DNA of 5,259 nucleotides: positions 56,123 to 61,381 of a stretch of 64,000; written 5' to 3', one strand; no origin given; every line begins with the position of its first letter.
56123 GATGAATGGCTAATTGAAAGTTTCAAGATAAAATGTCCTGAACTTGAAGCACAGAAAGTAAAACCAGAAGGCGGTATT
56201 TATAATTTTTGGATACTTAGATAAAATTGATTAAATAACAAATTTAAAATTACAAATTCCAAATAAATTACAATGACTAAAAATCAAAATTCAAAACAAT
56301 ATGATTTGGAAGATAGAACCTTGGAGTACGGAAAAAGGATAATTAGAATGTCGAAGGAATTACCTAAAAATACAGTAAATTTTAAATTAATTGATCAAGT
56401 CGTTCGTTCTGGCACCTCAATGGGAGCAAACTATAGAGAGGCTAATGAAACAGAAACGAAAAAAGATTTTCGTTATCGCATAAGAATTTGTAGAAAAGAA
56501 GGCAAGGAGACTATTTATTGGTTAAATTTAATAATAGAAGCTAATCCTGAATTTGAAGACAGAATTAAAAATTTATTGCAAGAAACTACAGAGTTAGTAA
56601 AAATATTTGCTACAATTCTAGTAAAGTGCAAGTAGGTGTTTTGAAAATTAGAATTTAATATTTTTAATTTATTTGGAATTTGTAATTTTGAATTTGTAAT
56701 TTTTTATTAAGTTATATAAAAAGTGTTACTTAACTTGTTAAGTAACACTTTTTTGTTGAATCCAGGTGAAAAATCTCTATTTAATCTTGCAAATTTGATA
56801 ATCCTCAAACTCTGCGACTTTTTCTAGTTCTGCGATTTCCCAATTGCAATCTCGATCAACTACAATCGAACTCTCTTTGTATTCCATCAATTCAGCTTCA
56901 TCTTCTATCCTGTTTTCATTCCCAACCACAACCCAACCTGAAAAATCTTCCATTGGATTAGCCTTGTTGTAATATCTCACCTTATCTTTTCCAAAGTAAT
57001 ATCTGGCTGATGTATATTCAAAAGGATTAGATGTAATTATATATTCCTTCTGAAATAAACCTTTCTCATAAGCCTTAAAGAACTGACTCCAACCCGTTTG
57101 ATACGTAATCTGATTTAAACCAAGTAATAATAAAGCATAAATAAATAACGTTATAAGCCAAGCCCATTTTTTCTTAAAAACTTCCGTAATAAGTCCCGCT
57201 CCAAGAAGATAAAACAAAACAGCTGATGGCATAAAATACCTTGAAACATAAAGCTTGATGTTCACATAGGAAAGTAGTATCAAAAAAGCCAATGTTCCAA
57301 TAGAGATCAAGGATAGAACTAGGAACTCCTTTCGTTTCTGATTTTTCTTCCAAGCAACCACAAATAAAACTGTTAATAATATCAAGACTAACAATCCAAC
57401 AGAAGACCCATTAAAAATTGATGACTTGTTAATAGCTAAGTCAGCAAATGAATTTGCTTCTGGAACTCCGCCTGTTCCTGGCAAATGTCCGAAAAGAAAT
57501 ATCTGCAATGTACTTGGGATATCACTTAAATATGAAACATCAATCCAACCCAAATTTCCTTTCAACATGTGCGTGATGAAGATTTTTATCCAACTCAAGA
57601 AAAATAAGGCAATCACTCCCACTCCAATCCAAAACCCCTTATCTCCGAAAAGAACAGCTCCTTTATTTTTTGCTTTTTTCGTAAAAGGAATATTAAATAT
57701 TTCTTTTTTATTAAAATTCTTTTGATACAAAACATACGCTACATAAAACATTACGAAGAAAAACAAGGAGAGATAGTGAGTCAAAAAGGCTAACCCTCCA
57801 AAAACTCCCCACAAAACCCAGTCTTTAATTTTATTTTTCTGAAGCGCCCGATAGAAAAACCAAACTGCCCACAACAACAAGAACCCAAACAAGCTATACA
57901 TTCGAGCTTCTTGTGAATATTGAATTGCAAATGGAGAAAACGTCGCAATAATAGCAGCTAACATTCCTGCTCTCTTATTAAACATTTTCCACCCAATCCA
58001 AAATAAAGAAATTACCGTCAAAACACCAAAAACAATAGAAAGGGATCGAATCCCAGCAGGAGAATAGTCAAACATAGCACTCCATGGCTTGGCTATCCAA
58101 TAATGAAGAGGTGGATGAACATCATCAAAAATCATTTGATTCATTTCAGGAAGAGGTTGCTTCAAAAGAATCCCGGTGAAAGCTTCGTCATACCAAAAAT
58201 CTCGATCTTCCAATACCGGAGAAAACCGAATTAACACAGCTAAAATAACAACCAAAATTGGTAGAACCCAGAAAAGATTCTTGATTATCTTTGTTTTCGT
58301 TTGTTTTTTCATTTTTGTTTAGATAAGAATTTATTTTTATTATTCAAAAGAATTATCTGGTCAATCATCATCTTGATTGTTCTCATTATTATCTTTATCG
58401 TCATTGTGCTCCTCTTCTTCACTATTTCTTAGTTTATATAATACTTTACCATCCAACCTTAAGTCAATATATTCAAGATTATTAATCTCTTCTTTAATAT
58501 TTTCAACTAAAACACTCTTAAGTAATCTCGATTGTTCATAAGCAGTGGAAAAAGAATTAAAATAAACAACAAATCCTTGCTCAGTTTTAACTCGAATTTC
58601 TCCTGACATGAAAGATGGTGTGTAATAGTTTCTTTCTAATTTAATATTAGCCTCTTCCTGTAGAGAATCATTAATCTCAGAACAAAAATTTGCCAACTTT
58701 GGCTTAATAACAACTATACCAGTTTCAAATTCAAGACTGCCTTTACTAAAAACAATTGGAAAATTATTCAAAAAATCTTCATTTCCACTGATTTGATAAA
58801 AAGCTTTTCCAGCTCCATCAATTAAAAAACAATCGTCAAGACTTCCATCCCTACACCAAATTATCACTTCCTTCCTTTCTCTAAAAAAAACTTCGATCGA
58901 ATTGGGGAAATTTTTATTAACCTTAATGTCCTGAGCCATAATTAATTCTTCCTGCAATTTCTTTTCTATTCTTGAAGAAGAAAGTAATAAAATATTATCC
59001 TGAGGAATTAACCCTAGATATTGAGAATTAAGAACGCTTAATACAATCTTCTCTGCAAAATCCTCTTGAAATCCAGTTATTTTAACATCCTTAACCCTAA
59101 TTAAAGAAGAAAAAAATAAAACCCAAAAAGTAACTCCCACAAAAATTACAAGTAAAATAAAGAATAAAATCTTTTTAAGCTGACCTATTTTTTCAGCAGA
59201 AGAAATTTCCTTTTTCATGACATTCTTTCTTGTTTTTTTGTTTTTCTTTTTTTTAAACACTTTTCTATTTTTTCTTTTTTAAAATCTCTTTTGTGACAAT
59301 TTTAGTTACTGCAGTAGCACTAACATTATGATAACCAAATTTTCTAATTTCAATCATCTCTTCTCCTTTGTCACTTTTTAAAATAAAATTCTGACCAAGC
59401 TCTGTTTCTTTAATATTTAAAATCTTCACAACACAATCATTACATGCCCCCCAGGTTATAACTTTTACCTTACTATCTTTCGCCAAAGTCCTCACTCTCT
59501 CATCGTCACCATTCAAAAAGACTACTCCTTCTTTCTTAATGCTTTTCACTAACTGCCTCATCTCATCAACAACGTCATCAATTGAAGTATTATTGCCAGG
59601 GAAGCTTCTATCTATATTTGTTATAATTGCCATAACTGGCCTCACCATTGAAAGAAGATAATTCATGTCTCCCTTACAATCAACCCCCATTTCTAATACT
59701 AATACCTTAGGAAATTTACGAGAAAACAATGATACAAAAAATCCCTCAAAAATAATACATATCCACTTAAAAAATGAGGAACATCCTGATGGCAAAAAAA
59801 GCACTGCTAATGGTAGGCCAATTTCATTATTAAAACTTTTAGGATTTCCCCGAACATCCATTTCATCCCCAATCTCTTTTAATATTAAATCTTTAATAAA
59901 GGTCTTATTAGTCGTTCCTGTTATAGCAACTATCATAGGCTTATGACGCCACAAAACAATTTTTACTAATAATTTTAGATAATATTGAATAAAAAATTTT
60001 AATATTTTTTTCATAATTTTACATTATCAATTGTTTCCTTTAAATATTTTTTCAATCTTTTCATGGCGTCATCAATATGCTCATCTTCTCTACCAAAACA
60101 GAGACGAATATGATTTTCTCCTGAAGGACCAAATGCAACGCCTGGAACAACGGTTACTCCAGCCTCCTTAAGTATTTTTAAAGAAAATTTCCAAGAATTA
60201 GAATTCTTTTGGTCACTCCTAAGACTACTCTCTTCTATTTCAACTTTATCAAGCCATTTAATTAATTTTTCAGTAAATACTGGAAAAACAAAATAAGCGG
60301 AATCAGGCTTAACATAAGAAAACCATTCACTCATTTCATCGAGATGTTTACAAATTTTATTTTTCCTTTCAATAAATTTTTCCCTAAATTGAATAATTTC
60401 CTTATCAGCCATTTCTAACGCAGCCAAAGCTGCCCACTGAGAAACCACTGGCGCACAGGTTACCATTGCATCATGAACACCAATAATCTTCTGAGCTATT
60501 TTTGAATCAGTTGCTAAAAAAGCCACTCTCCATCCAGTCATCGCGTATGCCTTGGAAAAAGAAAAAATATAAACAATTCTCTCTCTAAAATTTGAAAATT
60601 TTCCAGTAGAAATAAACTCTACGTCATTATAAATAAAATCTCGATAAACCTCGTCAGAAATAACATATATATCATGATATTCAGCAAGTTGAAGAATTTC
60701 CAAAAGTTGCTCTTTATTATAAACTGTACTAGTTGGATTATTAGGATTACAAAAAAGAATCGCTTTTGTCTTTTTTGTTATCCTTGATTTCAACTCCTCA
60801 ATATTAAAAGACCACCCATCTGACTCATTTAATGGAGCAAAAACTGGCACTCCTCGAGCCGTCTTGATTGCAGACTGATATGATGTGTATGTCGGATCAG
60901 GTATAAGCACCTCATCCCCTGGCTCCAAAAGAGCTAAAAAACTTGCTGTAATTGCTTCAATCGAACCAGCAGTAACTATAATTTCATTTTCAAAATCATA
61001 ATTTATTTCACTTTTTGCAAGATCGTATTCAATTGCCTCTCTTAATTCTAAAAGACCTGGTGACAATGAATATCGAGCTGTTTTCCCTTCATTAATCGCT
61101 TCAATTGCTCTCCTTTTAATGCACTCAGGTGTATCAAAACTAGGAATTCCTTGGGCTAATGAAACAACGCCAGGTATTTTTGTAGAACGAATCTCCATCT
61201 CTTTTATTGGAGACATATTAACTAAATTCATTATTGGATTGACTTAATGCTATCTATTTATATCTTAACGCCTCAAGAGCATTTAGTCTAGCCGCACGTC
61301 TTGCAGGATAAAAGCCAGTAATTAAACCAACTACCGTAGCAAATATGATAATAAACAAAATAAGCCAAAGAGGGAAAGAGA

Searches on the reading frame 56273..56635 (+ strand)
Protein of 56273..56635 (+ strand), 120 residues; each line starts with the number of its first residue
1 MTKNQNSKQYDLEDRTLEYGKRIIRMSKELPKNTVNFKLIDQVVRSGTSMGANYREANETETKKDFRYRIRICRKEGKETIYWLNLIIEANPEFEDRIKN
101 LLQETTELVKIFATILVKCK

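Call 48: search_protein_families(library=pfam, proteins=[window:56273-56635:+], max_evalue=0.0001)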
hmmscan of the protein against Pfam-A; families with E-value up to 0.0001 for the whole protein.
window:56273-56635:+ (120 aa): 1 family
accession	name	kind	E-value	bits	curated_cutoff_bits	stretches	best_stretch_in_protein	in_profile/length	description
PF05635.17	23S_rRNA_IVP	-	2.5e-17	63.4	33.8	1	15-111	8-103/106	23S rRNA-intervening sequence protein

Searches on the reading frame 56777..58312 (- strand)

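Call 48: search_protein_families(library=pfam, proteins=[window:56777-58312:-], max_evalue=0.0001)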
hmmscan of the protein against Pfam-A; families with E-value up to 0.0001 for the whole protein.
window:56777-58312:- (511 aa): 1 family
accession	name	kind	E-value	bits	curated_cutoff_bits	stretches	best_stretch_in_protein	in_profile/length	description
PF13231.12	PMT_2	-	5.3e-23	82.4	26.1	1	66-204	2-141/160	Dolichyl-phosphate-mannose-protein mannosyltransferase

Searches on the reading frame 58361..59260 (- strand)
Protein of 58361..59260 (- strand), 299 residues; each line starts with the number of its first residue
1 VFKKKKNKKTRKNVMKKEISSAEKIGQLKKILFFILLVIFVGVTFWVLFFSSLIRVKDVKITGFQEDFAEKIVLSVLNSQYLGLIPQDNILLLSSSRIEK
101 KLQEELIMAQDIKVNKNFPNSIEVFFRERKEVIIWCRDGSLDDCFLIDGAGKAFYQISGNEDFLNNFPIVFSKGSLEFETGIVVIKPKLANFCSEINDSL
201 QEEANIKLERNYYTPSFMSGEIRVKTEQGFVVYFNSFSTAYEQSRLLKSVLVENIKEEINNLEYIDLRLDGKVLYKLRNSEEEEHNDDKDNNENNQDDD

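Call 48: search_protein_families(library=pfam, proteins=[window:58361-59260:-], max_evalue=0.0001)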
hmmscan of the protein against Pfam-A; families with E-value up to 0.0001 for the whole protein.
window:58361-59260:- (299 aa): 1 family
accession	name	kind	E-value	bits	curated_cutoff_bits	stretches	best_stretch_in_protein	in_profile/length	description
PF08478.15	POTRA_1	-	7e-06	26.7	23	1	55-129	2-69/69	POTRA domain, FtsQ-type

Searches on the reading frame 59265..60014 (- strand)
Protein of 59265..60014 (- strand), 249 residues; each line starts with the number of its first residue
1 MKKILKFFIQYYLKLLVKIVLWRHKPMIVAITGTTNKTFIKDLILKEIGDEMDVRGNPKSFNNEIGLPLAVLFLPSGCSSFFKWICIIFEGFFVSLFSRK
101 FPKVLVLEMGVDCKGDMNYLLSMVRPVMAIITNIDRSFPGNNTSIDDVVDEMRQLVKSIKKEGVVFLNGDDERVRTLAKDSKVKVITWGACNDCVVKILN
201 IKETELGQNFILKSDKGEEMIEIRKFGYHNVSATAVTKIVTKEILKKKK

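Call 48: search_protein_families(library=pfam, proteins=[window:59265-60014:-], max_evalue=0.0001)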
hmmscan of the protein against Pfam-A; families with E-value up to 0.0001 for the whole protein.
window:59265-60014:- (249 aa): 1 family
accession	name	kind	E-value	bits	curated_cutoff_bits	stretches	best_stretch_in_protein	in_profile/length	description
PF08245.18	Mur_ligase_M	-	3e-19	70.2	24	1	100-232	55-191/200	Mur ligase middle domain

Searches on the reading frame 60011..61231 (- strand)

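Call 48: search_protein_families(library=pfam, proteins=[window:60011-61231:-], max_evalue=0.0001)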
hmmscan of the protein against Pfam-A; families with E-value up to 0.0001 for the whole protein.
window:60011-61231:- (406 aa): 4 families
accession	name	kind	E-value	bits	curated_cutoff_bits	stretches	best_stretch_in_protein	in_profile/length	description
PF00155.27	Aminotran_1_2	-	7.7e-68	229.7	19.7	1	22-393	3-361/361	Aminotransferase class I and II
PF01041.23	DegT_DnrJ_EryC1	-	3.7e-08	33.4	19.8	1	92-193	50-145/360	DegT/DnrJ/EryC1/StrS aminotransferase family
PF00266.25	Aminotran_5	-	4.3e-06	26.4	21.5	1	76-193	56-175/371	Aminotransferase class-V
PF01053.26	Cys_Met_Meta_PP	-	8.3e-06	25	27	1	85-195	71-175/381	Cys/Met metabolism PLP-dependent enzyme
